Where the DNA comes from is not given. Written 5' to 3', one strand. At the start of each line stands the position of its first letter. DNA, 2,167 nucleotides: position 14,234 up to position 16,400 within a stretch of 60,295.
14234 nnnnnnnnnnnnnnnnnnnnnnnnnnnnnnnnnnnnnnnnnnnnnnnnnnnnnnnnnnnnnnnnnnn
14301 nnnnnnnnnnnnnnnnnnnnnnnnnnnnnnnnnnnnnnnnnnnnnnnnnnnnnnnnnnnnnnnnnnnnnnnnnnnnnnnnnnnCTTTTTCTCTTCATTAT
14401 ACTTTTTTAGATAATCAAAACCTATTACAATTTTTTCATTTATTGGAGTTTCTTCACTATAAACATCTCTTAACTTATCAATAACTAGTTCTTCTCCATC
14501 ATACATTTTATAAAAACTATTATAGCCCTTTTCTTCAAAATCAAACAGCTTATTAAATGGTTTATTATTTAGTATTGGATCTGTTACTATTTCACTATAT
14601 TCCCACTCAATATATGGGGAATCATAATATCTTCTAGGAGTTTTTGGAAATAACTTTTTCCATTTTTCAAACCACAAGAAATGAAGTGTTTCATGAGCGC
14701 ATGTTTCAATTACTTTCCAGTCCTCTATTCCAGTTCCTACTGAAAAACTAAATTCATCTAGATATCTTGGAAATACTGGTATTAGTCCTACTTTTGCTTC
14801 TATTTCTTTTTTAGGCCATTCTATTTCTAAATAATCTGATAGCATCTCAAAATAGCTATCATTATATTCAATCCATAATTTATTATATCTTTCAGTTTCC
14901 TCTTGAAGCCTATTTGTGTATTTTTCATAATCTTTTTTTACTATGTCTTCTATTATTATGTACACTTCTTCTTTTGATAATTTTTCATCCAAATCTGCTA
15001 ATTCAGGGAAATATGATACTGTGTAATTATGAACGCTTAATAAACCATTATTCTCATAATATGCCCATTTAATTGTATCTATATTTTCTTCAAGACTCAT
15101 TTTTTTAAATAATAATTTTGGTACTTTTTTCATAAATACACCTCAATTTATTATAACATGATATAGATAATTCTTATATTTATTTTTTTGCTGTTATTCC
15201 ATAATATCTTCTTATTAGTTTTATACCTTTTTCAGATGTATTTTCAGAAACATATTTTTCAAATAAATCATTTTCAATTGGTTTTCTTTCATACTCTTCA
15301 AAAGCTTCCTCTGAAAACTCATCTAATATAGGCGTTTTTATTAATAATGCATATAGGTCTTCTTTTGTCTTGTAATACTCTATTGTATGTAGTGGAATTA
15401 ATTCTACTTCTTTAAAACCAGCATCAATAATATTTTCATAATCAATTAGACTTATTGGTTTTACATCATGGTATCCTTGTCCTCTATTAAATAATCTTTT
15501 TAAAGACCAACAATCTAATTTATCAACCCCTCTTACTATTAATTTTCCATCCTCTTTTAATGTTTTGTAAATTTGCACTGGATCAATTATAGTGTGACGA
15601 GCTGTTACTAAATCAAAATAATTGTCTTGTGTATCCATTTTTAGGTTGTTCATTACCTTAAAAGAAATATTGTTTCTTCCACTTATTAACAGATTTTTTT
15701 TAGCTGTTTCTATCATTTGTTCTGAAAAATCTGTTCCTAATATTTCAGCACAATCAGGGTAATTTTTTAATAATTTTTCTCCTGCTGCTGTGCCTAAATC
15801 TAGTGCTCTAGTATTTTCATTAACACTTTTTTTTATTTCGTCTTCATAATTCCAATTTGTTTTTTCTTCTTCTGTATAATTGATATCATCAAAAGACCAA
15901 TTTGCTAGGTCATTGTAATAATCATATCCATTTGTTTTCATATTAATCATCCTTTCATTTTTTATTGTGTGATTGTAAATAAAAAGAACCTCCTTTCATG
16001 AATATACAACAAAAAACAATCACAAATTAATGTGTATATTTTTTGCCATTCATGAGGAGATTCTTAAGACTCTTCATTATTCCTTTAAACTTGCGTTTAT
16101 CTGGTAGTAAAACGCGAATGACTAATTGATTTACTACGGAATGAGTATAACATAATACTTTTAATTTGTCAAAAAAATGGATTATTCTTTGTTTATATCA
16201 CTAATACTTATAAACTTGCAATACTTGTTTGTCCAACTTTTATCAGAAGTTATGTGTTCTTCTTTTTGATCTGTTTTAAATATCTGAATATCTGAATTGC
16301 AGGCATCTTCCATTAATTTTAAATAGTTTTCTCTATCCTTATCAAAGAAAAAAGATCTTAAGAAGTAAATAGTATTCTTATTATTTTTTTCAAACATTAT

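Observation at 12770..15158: Macrodomain / class-M-like sirtuin pair without the usual GcvH-L and LplA2 partners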

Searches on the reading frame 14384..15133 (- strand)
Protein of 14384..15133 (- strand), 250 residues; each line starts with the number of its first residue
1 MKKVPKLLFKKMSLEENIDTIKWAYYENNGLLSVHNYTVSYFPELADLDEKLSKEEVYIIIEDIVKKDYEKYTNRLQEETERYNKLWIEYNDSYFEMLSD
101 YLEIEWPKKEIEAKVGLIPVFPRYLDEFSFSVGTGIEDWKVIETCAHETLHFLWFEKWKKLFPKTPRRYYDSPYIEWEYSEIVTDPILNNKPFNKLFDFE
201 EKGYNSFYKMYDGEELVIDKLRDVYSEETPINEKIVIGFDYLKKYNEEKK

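Call 17: find_homologous_proteins(query=window:14384-15133:-, max_evalue=0.001)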
Query seq(250 aa) (250 aa): 417 proteins with E <= 0.001 among 744 candidates; the best 120 are listed.
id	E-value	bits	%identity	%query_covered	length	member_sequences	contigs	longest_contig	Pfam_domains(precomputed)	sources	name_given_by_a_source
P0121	3.9e-116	405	70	100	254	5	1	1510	-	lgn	-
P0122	2.2e-113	396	69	100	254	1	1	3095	-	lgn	-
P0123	5.0e-113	395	69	100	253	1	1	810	-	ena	-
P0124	6.4e-113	395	69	100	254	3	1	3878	-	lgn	-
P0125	7.8e-113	395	69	100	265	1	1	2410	-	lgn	-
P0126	3.1e-112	393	70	99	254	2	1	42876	-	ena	-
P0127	5.2e-112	392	68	99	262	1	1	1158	-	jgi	jgi:hypothetical protein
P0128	1.8e-110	387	68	99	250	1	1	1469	-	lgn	-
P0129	2.3e-110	387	68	99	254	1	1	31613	-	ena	-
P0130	9.0e-110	385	67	99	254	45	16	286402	-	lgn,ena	-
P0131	1.1e-109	384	65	99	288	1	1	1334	-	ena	-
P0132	3.3e-109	383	68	96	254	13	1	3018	-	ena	-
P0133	9.2e-109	381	66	99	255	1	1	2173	-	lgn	-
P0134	1.5e-108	381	68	96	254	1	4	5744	-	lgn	-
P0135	3.6e-108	379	68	99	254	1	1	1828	-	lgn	-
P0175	6.6e-103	362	61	99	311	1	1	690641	-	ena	-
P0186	1.1e-101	358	64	96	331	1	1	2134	PF12636.13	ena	-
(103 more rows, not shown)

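Call 18: find_encoding_contigs(protein=P0130, flank=8000, max_places=4)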
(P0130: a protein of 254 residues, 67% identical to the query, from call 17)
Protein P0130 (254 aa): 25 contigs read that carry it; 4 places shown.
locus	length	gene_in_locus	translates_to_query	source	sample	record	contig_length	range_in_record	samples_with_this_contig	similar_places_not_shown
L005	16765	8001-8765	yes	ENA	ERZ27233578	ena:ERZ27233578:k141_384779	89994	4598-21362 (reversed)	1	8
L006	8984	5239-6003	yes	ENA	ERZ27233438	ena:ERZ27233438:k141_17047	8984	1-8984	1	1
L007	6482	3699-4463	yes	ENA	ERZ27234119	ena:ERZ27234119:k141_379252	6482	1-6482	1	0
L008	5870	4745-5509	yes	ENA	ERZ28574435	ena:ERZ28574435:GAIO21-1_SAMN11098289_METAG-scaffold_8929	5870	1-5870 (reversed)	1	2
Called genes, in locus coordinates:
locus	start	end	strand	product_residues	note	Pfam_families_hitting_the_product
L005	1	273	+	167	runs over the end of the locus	-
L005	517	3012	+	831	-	PF07517:SecA_DEAD, PF00270:DEAD (faint), PF01043:SecA_PP_bind, PF21090:P-loop_SecA, PF07516:SecA_SW, PF02810:SEC-C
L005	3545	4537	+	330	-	PF00579:tRNA-synt_1b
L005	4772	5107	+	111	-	PF14659:Phage_int_SAM_3 (weak)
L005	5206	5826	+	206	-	PF00589:Phage_integrase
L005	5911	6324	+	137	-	PF00293:NUDIX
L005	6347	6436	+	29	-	-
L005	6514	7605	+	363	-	PF13302:Acetyltransf_3, PF00583:Acetyltransf_1, PF13420:Acetyltransf_4 (weak)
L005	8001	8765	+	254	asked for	-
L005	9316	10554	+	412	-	PF00579:tRNA-synt_1b, PF22421:SYY_C-terminal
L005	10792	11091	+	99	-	-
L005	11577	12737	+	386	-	-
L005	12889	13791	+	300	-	PF04072:LCM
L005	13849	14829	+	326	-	PF02737:3HCDH_N, PF00725:3HCDH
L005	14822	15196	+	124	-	PF01588:tRNA_bind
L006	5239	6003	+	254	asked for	-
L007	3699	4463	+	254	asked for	-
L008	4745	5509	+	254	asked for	-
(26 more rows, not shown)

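Call 19: find_encoding_contigs(protein=P0126, flank=8000, max_places=2)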
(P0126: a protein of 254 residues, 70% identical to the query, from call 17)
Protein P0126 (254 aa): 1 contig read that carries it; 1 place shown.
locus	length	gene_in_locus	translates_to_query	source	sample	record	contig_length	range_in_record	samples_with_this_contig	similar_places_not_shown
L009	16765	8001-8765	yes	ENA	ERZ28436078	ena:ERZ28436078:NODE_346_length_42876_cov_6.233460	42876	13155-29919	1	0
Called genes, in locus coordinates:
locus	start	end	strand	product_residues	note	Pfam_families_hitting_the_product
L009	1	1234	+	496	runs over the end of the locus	PF00535:Glycos_transf_2, PF10111:Glyco_tranf_2_2 (weak)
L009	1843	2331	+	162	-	PF02535:Zip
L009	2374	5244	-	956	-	PF00912:Transgly, PF00905:Transpeptidase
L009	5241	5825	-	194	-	PF03838:RecU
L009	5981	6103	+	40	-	-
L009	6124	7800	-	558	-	PF00753:Lactamase_B, PF12706:Lactamase_B_2 (weak), PF23023:Anti-Pycsar_Apyc1, PF22505:RNase_J_b_CASP, PF07521:RMMBL, PF17770:RNase_J_C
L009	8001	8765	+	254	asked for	-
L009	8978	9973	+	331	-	PF13614:AAA_31 (faint), PF02881:SRP54_N, PF03308:MeaB (faint), PF13401:AAA_22 (weak), PF00448:SRP54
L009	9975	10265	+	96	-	PF04297:UPF0122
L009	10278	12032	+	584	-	PF01935:DUF87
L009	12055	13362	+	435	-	PF02881:SRP54_N, PF13207:AAA_17 (faint), PF06414:Zeta_toxin (faint), PF13401:AAA_22 (faint), PF00448:SRP54, PF02978:SRP_SPB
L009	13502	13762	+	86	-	-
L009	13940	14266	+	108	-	-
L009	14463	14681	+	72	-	PF18912:DZR_2 (faint), PF24460:DUF7575 (faint), PF26443:DUF8122 (faint)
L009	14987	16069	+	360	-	PF13599:Pentapeptide_4 (faint), PF24158:DUF7409 (faint), PF13576:Pentapeptide_3 (faint), PF00805:Pentapeptide (weak)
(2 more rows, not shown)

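Call 20: find_encoding_contigs(protein=P0175, flank=8000, max_places=2)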
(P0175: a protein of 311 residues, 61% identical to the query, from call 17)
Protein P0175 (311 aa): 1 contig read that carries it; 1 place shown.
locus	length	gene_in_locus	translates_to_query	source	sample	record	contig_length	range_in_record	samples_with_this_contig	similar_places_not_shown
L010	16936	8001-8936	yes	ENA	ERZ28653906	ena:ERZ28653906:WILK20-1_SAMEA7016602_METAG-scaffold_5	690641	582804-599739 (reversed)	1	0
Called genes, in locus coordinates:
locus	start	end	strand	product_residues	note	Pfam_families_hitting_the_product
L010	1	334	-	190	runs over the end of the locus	PF01205:Impact_N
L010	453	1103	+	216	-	PF10531:SLBB, PF22461:SLBB_2 (weak), PF00633:HHH, PF12836:HHH_3, PF14520:HHH_5 (faint)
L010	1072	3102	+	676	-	PF13567:DUF4131, PF03772:Competence, PF00753:Lactamase_B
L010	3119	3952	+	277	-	PF02498:Bro-N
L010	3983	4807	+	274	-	PF12706:Lactamase_B_2 (weak)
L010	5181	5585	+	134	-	-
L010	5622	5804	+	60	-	-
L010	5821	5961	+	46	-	-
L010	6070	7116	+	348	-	-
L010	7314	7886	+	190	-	PF13523:Acetyltransf_8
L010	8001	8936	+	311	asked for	-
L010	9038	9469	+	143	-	-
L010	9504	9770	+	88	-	-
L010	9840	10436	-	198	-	-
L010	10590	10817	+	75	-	-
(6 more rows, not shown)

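Call 35: search_protein_families(library=pfam, proteins=[window:14384-15133:-], max_evalue=5)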
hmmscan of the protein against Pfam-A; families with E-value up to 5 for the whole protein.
window:14384-15133:- (250 aa): 4 families
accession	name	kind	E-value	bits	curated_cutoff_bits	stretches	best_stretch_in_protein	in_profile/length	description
PF21484.3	Chp1-like_PIN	-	0.031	14.6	27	1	92-145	39-92/148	Chromo domain-containing protein 1-like, PIN domain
PF03037.21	KMP11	-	0.062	14.5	28.3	1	65-103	44-82/90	Kinetoplastid membrane protein 11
PF24450.1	DUF7566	-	0.19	11.7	27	1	11-117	78-184/336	Family of unknown function (DUF7566)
PF12920.12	TcdA_TcdB_pore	-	3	6.5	27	1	162-232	381-445/655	TcdA/TcdB pore forming domain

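Call 39: predict_structure(alignment_id=A2)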
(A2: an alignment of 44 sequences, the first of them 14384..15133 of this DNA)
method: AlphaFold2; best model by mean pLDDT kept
length: 250 residues; sequences in the alignment: 44
mean_pLDDT: 92.1   pTM: 0.87
mean pLDDT of the five models: 92.1, 90.8, 89.2, 88.8, 88.4
residues with pLDDT >= 90: 199; 70-90: 42; 50-70: 9; < 50: 0
segments of 3 or more residues with pLDDT < 50: none
pLDDT, mean of each block of 10 residues (from residue 1): 90 95 82 76 89 95 96 97 97 97 95 88 86 92 96 97 96 92 95 93 85 93 95 98 89
secondary structure, 60 per line:
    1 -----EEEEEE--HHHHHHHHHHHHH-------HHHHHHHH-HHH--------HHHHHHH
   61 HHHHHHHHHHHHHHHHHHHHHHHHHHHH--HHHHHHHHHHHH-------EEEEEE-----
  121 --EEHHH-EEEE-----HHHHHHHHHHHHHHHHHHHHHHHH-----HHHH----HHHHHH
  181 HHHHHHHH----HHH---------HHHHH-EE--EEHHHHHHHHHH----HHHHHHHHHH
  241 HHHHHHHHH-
elements in order: E6-11 H14-26 H34-41 H54-88 H91-102 E110-115 E129-132 H138-161 H167-170 H175-188 H205-209 H217-226 H231-249
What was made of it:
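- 14384..15133 (-): N-terminal domain of the fusion protein (res 1-250). It is a complete copy of an uncharacterised ~254-aa family with invariant HExxH (HETLH at 14681-14695) and S180-E181, and is putatively zincin/gluzincin-like. The AF2 model has mean pLDDT 92.1 (call 39).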

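Call 42: fold_search(model_id=the predicted structure, library=pdb)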
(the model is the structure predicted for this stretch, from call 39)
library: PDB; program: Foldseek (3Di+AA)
matches with E <= 10: 150; with E <= 0.001: 0
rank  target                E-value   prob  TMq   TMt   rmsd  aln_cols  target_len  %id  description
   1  8p0i_B                1.6e-01  0.38  0.24  0.09  12.9       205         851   13  Crystal structure of the open conformation of insulin-regulated aminopeptidase in complex with a small-MW inhibitor (released 2024-09-04)
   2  8cgw_A                1.9e-01  0.30  0.23  0.08  12.1       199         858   14  Insulin-regulated aminopeptidase (IRAP) in complex with an allosteric benzopyran-based inhibitor (released 2024-01-31)
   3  8p0i_A                4.2e-01  0.47  0.31  0.11  10.0       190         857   17  Crystal structure of the open conformation of insulin-regulated aminopeptidase in complex with a small-MW inhibitor (released 2024-09-04)
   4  5k1v_A                4.5e-01  0.33  0.21  0.07   6.3       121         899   16  Crystal structure of Endoplasmic Reticulum aminopeptidase 2 (ERAP2) in complex with a diaminobenzoic acid derivative l (released 2017-03-29)
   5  4fgm                  6.1e-01  0.33  0.25  0.12   5.5       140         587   13  Crystal structure of the aminopeptidase N family protein Q5QTY1 from Idiomarina loihiensis. Northeast Structural Genomic (released 2012-08-01)
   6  5cu5_A                6.4e-01  0.18  0.20  0.07  12.3       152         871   16  Crystal structure of ERAP2 without catalytic Zn(II) atom (released 2015-09-23)
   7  4pj6_B                6.8e-01  0.23  0.26  0.10   9.8       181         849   17  Crystal Structure of Human Insulin Regulated Aminopeptidase with Lysine in Active Site (released 2014-12-03)
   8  4qhi_A                7.2e-01  0.54  0.22  0.44   7.2        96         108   17  Crystal structure of Methanocaldococcus jannaschii selecase mutant R36W (released 2014-07-16)
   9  8cgw_B                7.2e-01  0.25  0.28  0.10   9.7       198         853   16  Insulin-regulated aminopeptidase (IRAP) in complex with an allosteric benzopyran-based inhibitor (released 2024-01-31)
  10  6ea4_B                7.2e-01  0.18  0.20  0.07  12.3       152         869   16  ERAP2 bound to Aryl Sulfonamide Uncompetitive Inhibitor (released 2019-12-18)
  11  7sh0_A                7.5e-01  0.18  0.19  0.07  12.3       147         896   14  CRYSTAL STRUCTURE OF ENDOPLASMIC RETICULUM AMINOPEPTIDASE 2 (ERAP2) COMPLEX WITH A HIGHLY SELECTIVE AND POTENT SMALL M (released 2022-07-20)
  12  5ab2_B                7.9e-01  0.12  0.22  0.08  14.4       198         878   13  Crystal structure of aminopeptidase ERAP2 with ligand (released 2015-09-30)
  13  8cgp_B                8.4e-01  0.33  0.18  0.06   4.5        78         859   19  Insulin regulated aminopeptidase (IRAP) in complex with an allosteric aryl sulfonamide inhibitor (released 2024-01-31)
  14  5k1v_B                9.8e-01  0.11  0.18  0.06  15.2       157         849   15  Crystal structure of Endoplasmic Reticulum aminopeptidase 2 (ERAP2) in complex with a diaminobenzoic acid derivative l (released 2017-03-29)
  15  3se6_B                9.8e-01  0.09  0.20  0.08  14.6       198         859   11  Crystal structure of the human Endoplasmic Reticulum Aminopeptidase 2 (released 2011-12-21)
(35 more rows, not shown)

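Call 54: search_solved_structures(query=A2, max_evalue=10, show_alignments=3)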
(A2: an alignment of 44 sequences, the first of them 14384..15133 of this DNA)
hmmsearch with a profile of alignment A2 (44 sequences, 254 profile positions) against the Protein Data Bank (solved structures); distinct sequences matched with E-value up to 10: 5.
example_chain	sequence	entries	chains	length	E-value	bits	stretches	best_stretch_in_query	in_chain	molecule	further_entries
2kv2_A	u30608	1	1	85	0.85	12.4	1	30-84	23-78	Bloom syndrome protein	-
2rrd_A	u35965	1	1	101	1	12.1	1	29-85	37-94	HRDC domain from Bloom syndrome protein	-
8k60_D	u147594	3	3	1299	1.5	11.6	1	42-97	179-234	DNA-directed RNA polymerase subunit beta'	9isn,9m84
7vpd_D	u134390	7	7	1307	1.5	11.6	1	42-97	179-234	DNA-directed RNA polymerase subunit beta'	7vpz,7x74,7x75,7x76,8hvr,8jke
8dy7_D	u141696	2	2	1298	1.7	11.4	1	42-97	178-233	DNA-directed RNA polymerase subunit beta'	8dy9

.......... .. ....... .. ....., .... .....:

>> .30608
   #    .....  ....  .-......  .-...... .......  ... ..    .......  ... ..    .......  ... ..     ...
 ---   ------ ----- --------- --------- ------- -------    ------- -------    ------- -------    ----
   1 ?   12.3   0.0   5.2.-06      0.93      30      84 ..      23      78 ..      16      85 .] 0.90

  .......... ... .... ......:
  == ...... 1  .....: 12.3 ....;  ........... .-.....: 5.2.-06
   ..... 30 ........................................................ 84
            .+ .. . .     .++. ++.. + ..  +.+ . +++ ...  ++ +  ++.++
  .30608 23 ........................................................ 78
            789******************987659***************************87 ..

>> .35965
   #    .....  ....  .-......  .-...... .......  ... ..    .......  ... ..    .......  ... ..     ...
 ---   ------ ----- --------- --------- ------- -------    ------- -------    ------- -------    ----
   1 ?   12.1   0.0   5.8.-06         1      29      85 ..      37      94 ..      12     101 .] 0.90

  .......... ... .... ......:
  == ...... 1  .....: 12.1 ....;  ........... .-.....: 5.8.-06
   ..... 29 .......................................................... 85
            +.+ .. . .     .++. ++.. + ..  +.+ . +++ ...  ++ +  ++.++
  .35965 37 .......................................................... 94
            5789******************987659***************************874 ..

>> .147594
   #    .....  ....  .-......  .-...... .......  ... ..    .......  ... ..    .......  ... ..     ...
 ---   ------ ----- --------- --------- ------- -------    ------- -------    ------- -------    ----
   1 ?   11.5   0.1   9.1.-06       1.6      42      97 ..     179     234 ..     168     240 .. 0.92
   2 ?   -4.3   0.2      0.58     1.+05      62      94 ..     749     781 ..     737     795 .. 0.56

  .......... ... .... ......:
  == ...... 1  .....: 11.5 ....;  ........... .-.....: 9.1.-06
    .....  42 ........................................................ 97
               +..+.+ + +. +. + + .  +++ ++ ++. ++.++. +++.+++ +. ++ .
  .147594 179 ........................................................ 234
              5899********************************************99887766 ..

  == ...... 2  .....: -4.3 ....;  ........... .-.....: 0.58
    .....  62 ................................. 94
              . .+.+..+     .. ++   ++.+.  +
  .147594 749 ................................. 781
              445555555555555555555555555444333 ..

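Call 59: fold_search(model_id=the predicted structure, library=viral)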
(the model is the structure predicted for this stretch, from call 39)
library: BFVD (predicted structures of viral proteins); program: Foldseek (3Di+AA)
matches with E <= 10: 116; with E <= 0.001: 0
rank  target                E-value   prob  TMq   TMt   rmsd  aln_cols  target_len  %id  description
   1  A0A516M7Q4            3.2e-01  0.85  0.27  0.19   4.7       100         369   13  (no name in the UniProt tables at hand)
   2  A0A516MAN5            4.4e-01  0.69  0.28  0.21   4.6       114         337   12  (no name in the UniProt tables at hand)
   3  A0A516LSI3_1          4.4e-01  0.18  0.25  0.08  15.3       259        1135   14  (no name in the UniProt tables at hand)
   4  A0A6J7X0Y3            6.3e-01  0.60  0.20  0.30   6.5        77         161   13  SprT-like [uncultured Caudovirales phage]
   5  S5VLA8                1.2e+00  0.14  0.18  0.08  13.7       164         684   12  (no name in the UniProt tables at hand)
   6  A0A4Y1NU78            1.2e+00  0.28  0.20  0.25   5.0        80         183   14  (no name in the UniProt tables at hand)
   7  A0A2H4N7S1            1.2e+00  0.15  0.22  0.35   7.3       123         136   15  (no name in the UniProt tables at hand)
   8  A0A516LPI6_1          1.3e+00  0.09  0.23  0.08  13.9       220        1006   13  (no name in the UniProt tables at hand)
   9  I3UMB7                1.4e+00  0.18  0.25  0.38  10.2       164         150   11  Uncharacterized protein [Colwellia phage 9A]
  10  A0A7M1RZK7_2          1.5e+00  0.09  0.23  0.06  13.1       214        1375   14  ART-PolyVal-like domain-containing protein [uncultured phage cr271_1]
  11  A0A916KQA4            1.5e+00  0.03  0.15  0.10  21.8       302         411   14  Matrix metalloproteinase [Mythimna separata entomopoxvirus 'L']
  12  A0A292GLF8            1.6e+00  0.18  0.18  0.25   5.6        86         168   16  (no name in the UniProt tables at hand)
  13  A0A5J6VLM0            1.8e+00  0.10  0.19  0.07  29.4       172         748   12  Uncharacterized protein [Megaviridae environmental sample]
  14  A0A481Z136            1.8e+00  0.07  0.16  0.07  16.8       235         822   11  Uncharacterized protein [Mimivirus LCMiAC01]
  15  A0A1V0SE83            1.9e+00  0.16  0.26  0.15   5.1       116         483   14  Peptidase M61 catalytic domain-containing protein [Indivirus ILV1]
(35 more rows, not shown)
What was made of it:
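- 14384..15133 (-): Foldseek hits are weak (best E 0.16) and are nearly all zincin metallopeptidases (calls 42, 59).
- On Zincin/gluzincin metallopeptidases (N-terminal domain): The best Foldseek hits are zincins, but at E 0.16 or worse and TM 0.31 or lower (calls 42, 59).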

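Call 66: search_protein_families(library=pfam, proteins=[P0186], max_evalue=0.001)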
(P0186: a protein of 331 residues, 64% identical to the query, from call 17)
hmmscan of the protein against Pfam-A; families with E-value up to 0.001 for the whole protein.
P0186 (331 aa): 1 family
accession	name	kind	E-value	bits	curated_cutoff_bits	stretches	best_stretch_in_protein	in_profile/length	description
PF12636.12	DUF3781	-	2e-25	89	27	1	250-320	1-71/72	Protein of unknown function (DUF3781)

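Call 74: search_protein_families(library=pfam, alignment_id=A3, max_evalue=5)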
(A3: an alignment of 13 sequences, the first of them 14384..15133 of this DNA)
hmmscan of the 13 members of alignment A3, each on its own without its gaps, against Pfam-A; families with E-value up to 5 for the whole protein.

A. member 1, window:14384-15133:- (250 aa): 4 families
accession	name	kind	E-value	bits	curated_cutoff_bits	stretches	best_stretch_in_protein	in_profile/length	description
PF21484.3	Chp1-like_PIN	-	0.031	14.6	27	1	92-145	39-92/148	Chromo domain-containing protein 1-like, PIN domain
PF03037.21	KMP11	-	0.062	14.5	28.3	1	65-103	44-82/90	Kinetoplastid membrane protein 11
PF24450.1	DUF7566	-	0.19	11.7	27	1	11-117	78-184/336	Family of unknown function (DUF7566)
PF12920.12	TcdA_TcdB_pore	-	3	6.5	27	1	162-232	381-445/655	TcdA/TcdB pore forming domain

B. families by the number of members that match (of 13 scanned): 24 families
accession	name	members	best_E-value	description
PF00583.31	Acetyltransf_1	1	5e-08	Acetyltransferase (GNAT) family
PF13508.13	Acetyltransf_7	1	3.9e-07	Acetyltransferase (GNAT) domain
PF08445.16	FR47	1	0.00017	FR47-like protein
PF13673.13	Acetyltransf_10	1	0.0038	Acetyltransferase (GNAT) domain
PF10263.15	SprT-like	1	0.012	SprT-like family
PF06337.17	DUSP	1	0.017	DUSP domain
PF22440.1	SirC_C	1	0.027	SirC C-terminal domain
PF12568.14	PanZ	1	0.03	Acetyltransferase (GNAT) domain, PanZ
PF21484.3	Chp1-like_PIN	1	0.031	Chromo domain-containing protein 1-like, PIN domain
PF16506.10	DiSB-ORF2_chro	1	0.037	Putative virion glycoprotein of insect viruses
PF09149.16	DUF1935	1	0.047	Domain of unknown function (DUF1935)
PF04529.17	Herpes_U59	1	0.05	Herpesvirus U59 protein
PF03037.21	KMP11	1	0.062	Kinetoplastid membrane protein 11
PF09580.15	Spore_YhcN_YlaJ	1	0.073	Sporulation lipoprotein YhcN/YlaJ (Spore_YhcN_YlaJ)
PF21667.2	Nop5_N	1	0.076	Nop5, N-terminal domain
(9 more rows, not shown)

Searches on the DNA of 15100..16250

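Call 79: search_rna_families(source=window, start=15100, end=16250, threshold=evalue, max_evalue=1)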
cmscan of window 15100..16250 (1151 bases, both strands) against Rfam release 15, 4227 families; matches with E-value up to 1: 2.
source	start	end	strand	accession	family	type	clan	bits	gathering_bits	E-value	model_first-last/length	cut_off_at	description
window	15227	15304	-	RF00204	snoR12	Gene; snRNA; snoRNA; CD-box;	-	20.8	39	0.62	1-83/83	no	Small nucleolar RNA R12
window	15737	15803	+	RF00773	mir-298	Gene; miRNA;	-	19.8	80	0.45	1-85/85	no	mir-298 microRNA precursor family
